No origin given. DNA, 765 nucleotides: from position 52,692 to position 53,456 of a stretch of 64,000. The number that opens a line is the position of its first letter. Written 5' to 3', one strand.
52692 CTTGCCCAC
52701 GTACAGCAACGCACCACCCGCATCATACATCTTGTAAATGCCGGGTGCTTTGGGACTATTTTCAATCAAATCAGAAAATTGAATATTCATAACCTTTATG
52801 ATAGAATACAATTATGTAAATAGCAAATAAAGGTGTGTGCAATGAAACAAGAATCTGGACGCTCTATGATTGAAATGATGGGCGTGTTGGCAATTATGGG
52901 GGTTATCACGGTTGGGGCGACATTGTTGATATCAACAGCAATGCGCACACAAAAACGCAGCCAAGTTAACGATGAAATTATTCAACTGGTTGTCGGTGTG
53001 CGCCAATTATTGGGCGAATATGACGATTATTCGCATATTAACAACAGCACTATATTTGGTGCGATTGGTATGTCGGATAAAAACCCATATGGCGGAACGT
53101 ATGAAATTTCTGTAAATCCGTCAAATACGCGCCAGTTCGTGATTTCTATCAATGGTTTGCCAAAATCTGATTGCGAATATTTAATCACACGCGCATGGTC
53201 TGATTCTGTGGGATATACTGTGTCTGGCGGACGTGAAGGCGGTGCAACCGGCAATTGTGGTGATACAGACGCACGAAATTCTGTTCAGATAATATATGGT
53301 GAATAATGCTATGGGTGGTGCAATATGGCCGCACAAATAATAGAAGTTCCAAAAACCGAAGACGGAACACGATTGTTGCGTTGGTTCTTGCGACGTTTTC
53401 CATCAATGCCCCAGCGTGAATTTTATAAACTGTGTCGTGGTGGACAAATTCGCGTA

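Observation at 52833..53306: Orphan type IV pilin gene between uvrC and a pseudouridine synthase gene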

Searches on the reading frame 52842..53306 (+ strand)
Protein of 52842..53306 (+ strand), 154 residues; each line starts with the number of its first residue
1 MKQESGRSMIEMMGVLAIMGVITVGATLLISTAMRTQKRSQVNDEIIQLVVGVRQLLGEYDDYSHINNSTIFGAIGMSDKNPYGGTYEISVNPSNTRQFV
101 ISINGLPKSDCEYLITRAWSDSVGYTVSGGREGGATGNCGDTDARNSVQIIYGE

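Call 3: search_protein_families(library=pfam, proteins=[window:52842-53306:+], max_evalue=10)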
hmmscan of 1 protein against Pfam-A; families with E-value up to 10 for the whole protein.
window:52842-53306:+ (154 aa): 1 family
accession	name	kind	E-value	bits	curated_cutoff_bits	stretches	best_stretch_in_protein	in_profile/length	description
PF07963.17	N_methyl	-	0.0024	17.8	21.2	1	1-26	1-26/27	Prokaryotic N-terminal methylation motif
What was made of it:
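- On Type 4 pilins (class III signal peptide, IPR012902/PF07963): PF07963 scores 17.8 bits against GA 21.2 (call 3).
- On Type IVb pilins (TcpA / BfpA / CofA / PilS class): No hit at E<=10 for the window protein (call 3).
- Closest known: Bundlin BfpA. Different: The window protein itself does not reach the Bundlin HMM (call 3).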

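Call 4: search_protein_families(library=ncbifam, proteins=[window:52842-53306:+], max_evalue=10)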
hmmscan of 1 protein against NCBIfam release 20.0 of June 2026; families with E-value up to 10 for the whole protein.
window:52842-53306:+ (154 aa): 4 families
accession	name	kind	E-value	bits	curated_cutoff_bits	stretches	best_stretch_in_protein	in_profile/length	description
TIGR01708.2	typeII_sec_gspH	equivalog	0.0044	17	80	1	5-38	2-35/169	type II secretion system minor pseudopilin GspH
NF041775.1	typeIV_PilA_Myxo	equivalog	0.0081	16.2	400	1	5-73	11-79/214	type IV pilin protein PilA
TIGR02532.1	IV_pilin_GFxxxE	domain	0.19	11.7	16.3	1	8-26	5-23/24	prepilin-type N-terminal cleavage/methylation domain-containing protein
TIGR02596.1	TIGR02596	subfamily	0.29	11.2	70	1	9-43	3-37/196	Verru_Chthon cassette protein D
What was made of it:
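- On Type 4 pilins (class III signal peptide, IPR012902/PF07963): TIGR02532 scores 11.7 against 16.3 (call 4).
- On T2SS pseudopilins GspG/GspH: TIGR01708 GspH scores 17 bits against a cutoff of 80, on the N-terminal helix only (call 4).
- On Competence (Com / DNA-uptake) pilins: No Com pilin HMM hit for the window protein (calls 3, 4).
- Closest known: T2SS pseudopilins GspG/GspH. Same: They share the N-terminal class III signal peptide and hydrophobic helix (call 4).
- Closest known: T2SS pseudopilins GspG/GspH. Different: Similarity is confined to residues 5-38, at 17 bits against a cutoff of 80 (call 4).
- Checked: Pfam N_methyl scores 17.8 bits, below the gathering score of 21.2 (call 3), TIGR02532 scores 11.7 against 16.3 (call 4), and +1 is Arg rather than Phe/Met.
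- The window protein itself does not reach Pfam PilS or Bundlin, and is below threshold for N_methyl and TIGR02532 (calls 3, 4). GspH and PilA equivalog HMMs match only the N-terminal helix, at 17 bits against a cutoff of 80 (call 4).
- Tried and rejected: The T2SS pseudopilin naming was rejected on HMM scores (call 4).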

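Call 7: find_homologous_proteins(query=window:52842-53303:+, max_evalue=0.001)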
Query window:52842-53303:+ (154 aa): 718 proteins with E <= 0.001 among 731 candidates; the best 120 are listed.
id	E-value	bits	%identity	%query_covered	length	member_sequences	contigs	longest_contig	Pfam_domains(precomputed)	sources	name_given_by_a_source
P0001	6.3e-95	333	100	100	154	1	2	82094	-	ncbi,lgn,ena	-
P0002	1.1e-78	280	84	100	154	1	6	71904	-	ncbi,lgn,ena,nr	ncbi:MAG: type II secretion system protein [Alphaproteobacteria bacterium]|nr:type II secretion syst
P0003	2.1e-76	273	81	100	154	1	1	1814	-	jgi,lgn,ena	-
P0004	8.8e-74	264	77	100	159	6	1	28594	-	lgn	-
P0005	2.1e-72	260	75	100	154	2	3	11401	-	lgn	-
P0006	2.5e-72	260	75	100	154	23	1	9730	-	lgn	-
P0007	3.8e-72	259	75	100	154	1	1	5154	-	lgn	-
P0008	5.4e-72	259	73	100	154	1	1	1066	-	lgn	-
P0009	1.7e-71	257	74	100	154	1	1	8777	-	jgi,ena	-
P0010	2.6e-71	256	73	100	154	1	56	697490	-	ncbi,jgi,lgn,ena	-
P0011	2.7e-71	256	74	100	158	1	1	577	-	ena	-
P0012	3.5e-71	256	75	100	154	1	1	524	-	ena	-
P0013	3.8e-71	256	73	100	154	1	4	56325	-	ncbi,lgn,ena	-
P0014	4.1e-71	256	73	100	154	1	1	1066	-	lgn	-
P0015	4.3e-71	256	73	100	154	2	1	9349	-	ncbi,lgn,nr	ncbi:MAG: type II secretion system GspH family protein [Alphaproteobacteria bacterium]|nr:type II se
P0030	1.8e-70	254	73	100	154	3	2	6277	-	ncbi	-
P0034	3.2e-70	253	73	100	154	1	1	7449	-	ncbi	-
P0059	2.4e-69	250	72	100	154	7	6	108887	-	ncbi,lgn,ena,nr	ncbi:MAG: type II secretion system protein [Alphaproteobacteria bacterium]|nr:type II secretion syst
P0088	1.6e-68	247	71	100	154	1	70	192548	-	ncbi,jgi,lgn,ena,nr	ncbi:MAG: type II secretion system protein [Alphaproteobacteria bacterium]|jgi:hypothetical protein|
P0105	5.2e-68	246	71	100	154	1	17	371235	-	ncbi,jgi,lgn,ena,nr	ncbi:MAG: type II secretion system protein [Alphaproteobacteria bacterium]|jgi:hypothetical protein|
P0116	9.8e-68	245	71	100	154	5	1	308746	-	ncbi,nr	ncbi:MAG: type II secretion system GspH family protein [Muribaculaceae bacterium]|nr:type II secreti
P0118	1.2e-67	245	73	100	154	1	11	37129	-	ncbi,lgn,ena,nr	ncbi:MAG: hypothetical protein IKW67_02225 [Alphaproteobacteria bacterium]|nr:hypothetical protein [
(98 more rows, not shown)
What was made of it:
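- Public annotations call it a T2SS protein or GspH family protein (call 7).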

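Call 12: find_encoding_contigs(protein=P0010, flank=10000, max_places=4)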
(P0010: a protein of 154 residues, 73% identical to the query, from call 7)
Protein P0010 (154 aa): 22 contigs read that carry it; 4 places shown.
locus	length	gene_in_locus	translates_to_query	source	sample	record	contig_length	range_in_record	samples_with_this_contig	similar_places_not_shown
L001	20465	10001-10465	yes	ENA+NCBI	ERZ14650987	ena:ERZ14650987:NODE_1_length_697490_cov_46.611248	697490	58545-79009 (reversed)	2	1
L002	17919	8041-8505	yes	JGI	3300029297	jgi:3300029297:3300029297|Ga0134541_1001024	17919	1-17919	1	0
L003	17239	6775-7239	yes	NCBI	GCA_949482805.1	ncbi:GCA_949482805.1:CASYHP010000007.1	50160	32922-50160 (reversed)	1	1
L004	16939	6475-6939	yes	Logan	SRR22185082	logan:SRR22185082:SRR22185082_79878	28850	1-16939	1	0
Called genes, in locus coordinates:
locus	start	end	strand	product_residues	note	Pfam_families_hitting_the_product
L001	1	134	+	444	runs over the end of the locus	PF11638:DnaA_N, PF00308:Bac_DnaA, PF00004:AAA (faint), PF08299:Bac_DnaA_C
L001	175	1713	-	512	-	-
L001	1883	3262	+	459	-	-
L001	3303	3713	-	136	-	-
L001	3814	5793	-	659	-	PF02518:HATPase_c, PF00204:DNA_gyraseB, PF01751:Toprim, PF00986:DNA_gyraseB_C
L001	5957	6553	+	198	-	-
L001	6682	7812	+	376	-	PF00226:DnaJ, PF01556:DnaJ_C, PF00684:DnaJ_CXXCXGXG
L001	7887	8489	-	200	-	PF01066:CDP-OH_P_transf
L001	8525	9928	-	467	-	PF01541:GIY-YIG, PF27096:UvrC_M, PF02151:UVR, PF08459:UvrC_RNaseH_dom, PF14520:HHH_5 (weak), PF12826:HHH_2 (faint)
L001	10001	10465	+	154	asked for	-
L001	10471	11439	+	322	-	PF00849:PseudoU_synth_2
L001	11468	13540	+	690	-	PF05170:AsmA, PF13116:YhdP (weak), PF27051:TamB_N (faint), PF05170:AsmA (weak)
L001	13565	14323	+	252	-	PF02457:DAC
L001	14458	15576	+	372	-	PF00712:DNA_pol3_beta, PF02767:DNA_pol3_beta_2, PF02768:DNA_pol3_beta_3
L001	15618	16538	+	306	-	PF13506:Glyco_transf_21 (weak), PF13641:Glyco_tranf_2_3, PF00535:Glycos_transf_2, PF10111:Glyco_tranf_2_2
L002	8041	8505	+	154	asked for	-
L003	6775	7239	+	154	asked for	-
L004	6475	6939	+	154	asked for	-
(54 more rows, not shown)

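Call 16: search_protein_representatives(protein=window:52842-53303:+)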
Query: 154 residues. Proteins with E-value up to 0.001 (for the whole library): 1093; up to 1e-10: 108; up to 1e-30: 11. The best 150 are listed.
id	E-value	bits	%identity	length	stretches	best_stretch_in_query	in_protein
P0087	4.9e-69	247.4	71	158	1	1-154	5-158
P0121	3.6e-54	199.1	61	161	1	1-154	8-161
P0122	9.6e-53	194.5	59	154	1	1-154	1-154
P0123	4.5e-49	182.6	74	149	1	1-117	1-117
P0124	1.4e-44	168.0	62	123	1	36-154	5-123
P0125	8.2e-43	162.3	53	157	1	4-153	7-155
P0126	1.1e-39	152.2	60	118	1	1-118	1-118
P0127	1.3e-39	151.9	47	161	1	2-151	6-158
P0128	3.9e-39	150.4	48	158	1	2-152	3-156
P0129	3.4e-33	131.1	47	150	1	10-153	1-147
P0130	7.2e-31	123.6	49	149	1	1-154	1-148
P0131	1.2e-28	116.4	67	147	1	77-154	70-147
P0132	3.1e-27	111.8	46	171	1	2-153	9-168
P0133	1.5e-26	109.6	42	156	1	3-152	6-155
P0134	7.2e-26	107.4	41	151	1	2-139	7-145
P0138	2.2e-24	102.6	42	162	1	1-153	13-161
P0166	5.1e-15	72.2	37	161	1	2-152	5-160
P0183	3.9e-13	66.1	34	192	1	3-145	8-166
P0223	6.3e-11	58.9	39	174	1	5-152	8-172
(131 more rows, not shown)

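Call 19: list_cluster_members(proteins=[P0121, P0122, P0125, P0127, P0132, P0133, P0138, P0166, P0183, P0223])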
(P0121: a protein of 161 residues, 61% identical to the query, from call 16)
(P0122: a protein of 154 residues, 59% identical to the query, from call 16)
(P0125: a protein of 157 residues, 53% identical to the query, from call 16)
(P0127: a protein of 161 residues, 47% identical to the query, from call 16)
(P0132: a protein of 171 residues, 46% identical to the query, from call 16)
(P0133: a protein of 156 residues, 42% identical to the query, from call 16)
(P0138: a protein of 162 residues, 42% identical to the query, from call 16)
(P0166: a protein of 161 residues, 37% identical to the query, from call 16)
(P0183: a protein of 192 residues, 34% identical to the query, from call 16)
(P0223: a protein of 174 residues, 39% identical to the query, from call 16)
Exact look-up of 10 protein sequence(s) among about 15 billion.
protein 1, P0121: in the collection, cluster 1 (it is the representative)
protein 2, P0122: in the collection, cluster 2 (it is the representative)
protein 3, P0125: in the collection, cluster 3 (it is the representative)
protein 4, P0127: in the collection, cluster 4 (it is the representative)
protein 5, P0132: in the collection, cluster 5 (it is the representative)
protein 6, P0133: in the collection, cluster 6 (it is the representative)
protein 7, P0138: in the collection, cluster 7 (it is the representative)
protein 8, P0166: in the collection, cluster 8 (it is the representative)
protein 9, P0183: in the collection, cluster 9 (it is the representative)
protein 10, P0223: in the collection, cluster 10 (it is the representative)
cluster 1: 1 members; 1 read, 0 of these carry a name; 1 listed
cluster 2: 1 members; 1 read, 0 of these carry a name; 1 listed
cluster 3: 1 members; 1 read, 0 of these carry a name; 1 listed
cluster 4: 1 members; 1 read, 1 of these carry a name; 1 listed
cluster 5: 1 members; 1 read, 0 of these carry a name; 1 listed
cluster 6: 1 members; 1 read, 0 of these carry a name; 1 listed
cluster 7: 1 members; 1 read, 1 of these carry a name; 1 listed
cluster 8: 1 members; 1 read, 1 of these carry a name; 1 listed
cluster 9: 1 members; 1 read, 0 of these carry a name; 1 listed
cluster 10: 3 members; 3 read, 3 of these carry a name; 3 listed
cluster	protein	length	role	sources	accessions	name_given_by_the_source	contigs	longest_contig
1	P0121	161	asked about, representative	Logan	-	-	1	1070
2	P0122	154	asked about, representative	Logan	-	-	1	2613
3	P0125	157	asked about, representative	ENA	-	-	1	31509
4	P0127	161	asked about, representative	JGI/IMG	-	type II secretory pathway pseudopilin PulG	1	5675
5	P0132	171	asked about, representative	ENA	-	-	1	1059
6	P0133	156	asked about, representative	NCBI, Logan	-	-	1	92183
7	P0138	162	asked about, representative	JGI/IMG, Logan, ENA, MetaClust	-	\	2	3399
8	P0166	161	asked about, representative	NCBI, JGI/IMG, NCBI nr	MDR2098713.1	MAG: hypothetical protein LBO78_01665 [Rickettsiales bacterium] | Tfp pilus assembly protein PilE | hypothetical protein [Rickettsiales bacterium]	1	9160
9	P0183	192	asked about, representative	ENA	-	-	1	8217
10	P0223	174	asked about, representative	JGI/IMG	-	type II secretory pathway pseudopilin PulG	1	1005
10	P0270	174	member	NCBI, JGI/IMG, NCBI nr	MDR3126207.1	MAG: hypothetical protein LBT92_01080 [Rickettsiales bacterium] | type II secretory pathway pseudopilin PulG | hypothetical protein [Rickettsiales bacterium]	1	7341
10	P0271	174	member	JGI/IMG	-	type II secretory pathway pseudopilin PulG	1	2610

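Call 22: find_related_loci(query=A2, collection=genome_contigs, flank=10000)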
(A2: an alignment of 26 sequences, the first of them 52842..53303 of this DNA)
Query A2 (154 aa) in genome_contigs; peptide patterns used: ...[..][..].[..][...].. (x = any residue, [..] = any of these).
600 stretches matched a pattern (row limit reached: there are more); 576 encode a relative of the query (tblastn E <= 1e-3); the best 80 are kept; 80 distinct loci.
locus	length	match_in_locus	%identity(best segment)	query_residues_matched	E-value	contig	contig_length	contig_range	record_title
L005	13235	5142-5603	75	1-154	9e-80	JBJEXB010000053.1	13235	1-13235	MAG: Candidatus Enterousia sp. isolate SARD02_bin.047 NODE_3049_length_13235_cov_6.240440, whole genome shotgun sequence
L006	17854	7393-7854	74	1-154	6e-79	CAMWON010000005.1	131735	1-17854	MAG TPA_asm: uncultured Alphaproteobacteria bacterium isolate SRR14411251_bin.18_metawrap_v1.3_MAG genome assembly, cont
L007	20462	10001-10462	73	1-154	6e-78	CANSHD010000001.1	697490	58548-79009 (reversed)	MAG TPA_asm: uncultured Alphaproteobacteria bacterium isolate SRR15730559_bin.33_metawrap_v1.3_MAG genome assembly, cont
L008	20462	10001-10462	72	1-154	2e-76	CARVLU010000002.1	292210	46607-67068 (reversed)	MAG TPA_asm: uncultured Alphaproteobacteria bacterium isolate MGBC118324 genome assembly, contig: MGBC118324.2, whole ge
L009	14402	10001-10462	72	1-154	1e-75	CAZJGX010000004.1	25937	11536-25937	MAG TPA_asm: uncultured Muribaculaceae bacterium isolate SRP199465_co1_153 genome assembly, contig: NODE_4705_length_259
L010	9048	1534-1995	73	1-154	2e-75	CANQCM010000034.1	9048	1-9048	MAG: uncultured Alphaproteobacteria bacterium isolate Lapin-005__bin117 genome assembly, contig: Lapin-005__NODE_10721_l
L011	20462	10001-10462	71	1-154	4e-75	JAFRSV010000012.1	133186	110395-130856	MAG: Alphaproteobacteria bacterium isolate RGIG2769 Goat_Omasum-5__c667821, whole genome shotgun sequence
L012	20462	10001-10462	70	1-154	3e-75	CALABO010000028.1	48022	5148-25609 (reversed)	MAG TPA_asm: uncultured proteobacterium isolate SRR6425765_bin.2_CONCOCT_v1.1_MAG genome assembly, contig: ERZ1767560.65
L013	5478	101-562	71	1-154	2e-75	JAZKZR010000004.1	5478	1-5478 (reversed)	MAG: Candidatus Enterousia sp. isolate T1900045086_TC20190080.MAGScoT_cleanbin_000026 SGB_4685_k141_1334665, whole genom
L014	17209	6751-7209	69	2-154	2e-74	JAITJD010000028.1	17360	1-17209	MAG: Rickettsiales bacterium isolate Pcl387_bin15 k119_3160620, whole genome shotgun sequence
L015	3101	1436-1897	70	1-154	1e-74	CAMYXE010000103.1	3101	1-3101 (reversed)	MAG TPA_asm: uncultured proteobacterium isolate SRR10912533_bin.58_metaWRAP_v1.3_MAG genome assembly, contig: ERZ1421001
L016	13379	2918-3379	73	1-154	6e-74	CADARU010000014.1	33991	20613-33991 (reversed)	MAG: uncultured proteobacterium isolate RUG13568 genome assembly, contig: RUG13568_asm_14, whole genome shotgun sequence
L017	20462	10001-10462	72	1-154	3e-74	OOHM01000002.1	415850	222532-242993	uncultured proteobacterium isolate RUG585 genome assembly, contig: scaffold_7, whole genome shotgun sequence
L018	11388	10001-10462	71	1-154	8e-74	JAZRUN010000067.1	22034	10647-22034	MAG: Candidatus Enterousia sp. isolate T1900045336_YK20190025.MAGScoT_cleanbin_000077 SGB_6611_k141_1809868, whole genom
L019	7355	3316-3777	68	1-154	1e-73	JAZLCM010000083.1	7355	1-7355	MAG: Candidatus Enterousia sp. isolate T1900045049_TC20190042.MAGScoT_cleanbin_000031 SGB_4517_k141_2422549, whole genom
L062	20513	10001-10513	32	3-152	1e-17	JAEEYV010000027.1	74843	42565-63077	MAG: Alphaproteobacteria bacterium isolate Tb.RUG.69 k141_5666932_flag=0_multi=12.0004_len=74843, whole genome shotgun s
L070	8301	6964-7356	33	3-119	2e-16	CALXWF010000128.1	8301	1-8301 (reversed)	MAG: uncultured Alphaproteobacteria bacterium isolate E19__bin150 genome assembly, contig: E19__k127_10040378, whole gen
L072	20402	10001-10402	35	2-119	3e-16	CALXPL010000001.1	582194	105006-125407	MAG: uncultured Alphaproteobacteria bacterium isolate BRZ_FQ__bin96 genome assembly, contig: BRZ_FQ__NODE_1_length_58219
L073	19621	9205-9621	31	3-131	4e-16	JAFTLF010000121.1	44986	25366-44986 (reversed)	MAG: Alphaproteobacteria bacterium isolate RGIG3920 Roe_deer_Cecum-3__c564309, whole genome shotgun sequence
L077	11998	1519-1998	31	4-147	7e-16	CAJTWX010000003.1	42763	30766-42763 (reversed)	MAG TPA_asm: uncultured Alphaproteobacteria bacterium isolate MGBC117992 genome assembly, contig: MGBC117992.3, whole ge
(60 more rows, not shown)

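Call 23: predict_structure(alignment_id=A1)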
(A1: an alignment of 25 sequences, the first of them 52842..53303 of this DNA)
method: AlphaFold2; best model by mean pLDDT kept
length: 154 residues; sequences in the alignment: 25
mean_pLDDT: 74.3   pTM: 0.68
mean pLDDT of the five models: 74.3, 74.3, 73.9, 68.3, 68.2
residues with pLDDT >= 90: 17; 70-90: 88; 50-70: 22; < 50: 27
segments of 3 or more residues with pLDDT < 50: 1-9, 11-20, 22-25
pLDDT, mean of each block of 10 residues (from residue 1): 44 46 53 77 89 77 75 87 90 87 90 82 62 73 82 83
secondary structure, 60 per line:
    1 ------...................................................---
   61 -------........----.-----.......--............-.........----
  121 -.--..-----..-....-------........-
elements in order: H7-57 H68-75 E86-92 E95-106 H108-116 E135-138 E146-153
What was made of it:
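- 52860..52943 (+): Hydrophobic alpha1-N segment of the mature pilin (R7-M34), with Glu at +5 (E11) and an invariant Arg at +1. Helix 7-57 in the AF2 model (call 23).
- On Type 4 pilins (class III signal peptide, IPR012902/PF07963): AF2 helix 7-57 plus 4-5 strands, head pLDDT 75-90 (call 23).
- AF2 model (pLDDT 74, pTM 0.68) with a long N-terminal helix plus beta-sheet head (call 23).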

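Call 28: fold_search(model_id=the predicted structure, library=pdb)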
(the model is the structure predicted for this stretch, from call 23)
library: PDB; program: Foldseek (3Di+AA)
matches with E <= 10: 386; with E <= 0.001: 4
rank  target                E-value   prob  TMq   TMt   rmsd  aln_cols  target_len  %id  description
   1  8uhf_I                1.9e-04  1.00  0.49  0.40   3.7       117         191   26  Cryo-EM of Vibrio cholerae toxin co-regulated pilus - asymmetric reconstruction (released 2023-12-06)
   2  8uhf_H                4.5e-04  1.00  0.64  0.53   7.2       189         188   20  Cryo-EM of Vibrio cholerae toxin co-regulated pilus - asymmetric reconstruction (released 2023-12-06)
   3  8uhf_F                5.2e-04  1.00  0.57  0.47   7.3       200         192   18  Cryo-EM of Vibrio cholerae toxin co-regulated pilus - asymmetric reconstruction (released 2023-12-06)
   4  8uhf_B                5.5e-04  1.00  0.59  0.47   2.8       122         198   25  Cryo-EM of Vibrio cholerae toxin co-regulated pilus - asymmetric reconstruction (released 2023-12-06)
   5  8uhf_D                1.1e-03  1.00  0.52  0.43   5.4       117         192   29  Cryo-EM of Vibrio cholerae toxin co-regulated pilus - asymmetric reconstruction (released 2023-12-06)
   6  9iuf_A                1.2e-03  1.00  0.62  0.48   7.0       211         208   14  Cryo-EM structure of the type IVb pilus from enterotoxigenic Escherichia coli (released 2025-05-28)
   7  8uhf_E                2.6e-03  1.00  0.54  0.45   5.7       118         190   25  Cryo-EM of Vibrio cholerae toxin co-regulated pilus - asymmetric reconstruction (released 2023-12-06)
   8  3s0t_B                3.8e-02  0.95  0.45  0.39   7.6       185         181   10  Crystal structure of the CofA Type IV pilin subunit from enterotoxigenic E. coli (released 2012-04-11)
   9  3vor                  3.8e-02  0.95  0.45  0.39   8.4       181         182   12  Crystal Structure Analysis of the CofA (released 2012-09-26)
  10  3s0t_A                3.8e-02  0.92  0.44  0.38   7.7       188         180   11  Crystal structure of the CofA Type IV pilin subunit from enterotoxigenic E. coli (released 2012-04-11)
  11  3hrv_B                4.1e-02  0.97  0.49  0.45   7.2       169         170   16  Crystal structure of TcpA, a Type IV pilin from Vibrio cholerae El Tor biotype (released 2010-06-16)
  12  3hrv_A                4.7e-02  0.77  0.40  0.36   7.6       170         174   18  Crystal structure of TcpA, a Type IV pilin from Vibrio cholerae El Tor biotype (released 2010-06-16)
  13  9epn_B                2.6e-01  0.12  0.23  0.17  16.6       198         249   16  Crystal structure of HprS histidine kinase cytoplasmic fragment from Escherichia coli (released 2025-01-22)
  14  1q5f_MODEL_1_A        3.1e-01  0.30  0.38  0.37  10.1       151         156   12  NMR Structure of Type IVb pilin (PilS) from Salmonella typhi (released 2004-07-27)
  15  5c93_B                4.9e-01  0.11  0.22  0.16  10.5        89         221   18  Histidine kinase with ATP (released 2016-07-27)
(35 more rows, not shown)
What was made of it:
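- Closest known: TcpA. Same: Best structural matches: Foldseek E 1.9e-4, probability 1.0, TM 0.49-0.64 (call 28).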
